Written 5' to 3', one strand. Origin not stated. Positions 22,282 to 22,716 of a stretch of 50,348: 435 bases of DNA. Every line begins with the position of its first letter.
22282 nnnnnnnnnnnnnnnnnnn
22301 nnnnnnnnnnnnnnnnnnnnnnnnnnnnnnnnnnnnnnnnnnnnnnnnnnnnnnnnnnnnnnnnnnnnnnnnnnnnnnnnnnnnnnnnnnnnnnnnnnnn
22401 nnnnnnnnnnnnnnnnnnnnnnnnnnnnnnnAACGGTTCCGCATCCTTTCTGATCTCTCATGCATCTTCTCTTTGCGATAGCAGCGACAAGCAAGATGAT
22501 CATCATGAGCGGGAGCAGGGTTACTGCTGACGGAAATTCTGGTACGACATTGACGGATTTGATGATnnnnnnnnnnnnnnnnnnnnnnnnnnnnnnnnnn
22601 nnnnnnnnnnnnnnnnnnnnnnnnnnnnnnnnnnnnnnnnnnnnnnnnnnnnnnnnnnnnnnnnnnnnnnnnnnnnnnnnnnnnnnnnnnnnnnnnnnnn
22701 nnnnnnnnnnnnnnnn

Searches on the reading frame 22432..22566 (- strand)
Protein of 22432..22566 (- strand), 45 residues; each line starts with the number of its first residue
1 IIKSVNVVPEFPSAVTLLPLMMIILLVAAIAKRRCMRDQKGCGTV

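Call 7: search_protein_families(library=ncbifam, proteins=[window:22432-22566:-], max_evalue=10)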
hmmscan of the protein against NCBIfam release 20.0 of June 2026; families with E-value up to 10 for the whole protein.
seq(45 aa): 1 family
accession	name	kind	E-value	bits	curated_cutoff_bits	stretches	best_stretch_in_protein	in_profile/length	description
TIGR04296.1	PEFG-CTERM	domain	0.045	13.4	25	1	7-17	1-11/30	PEFG-CTERM sorting domain-containing protein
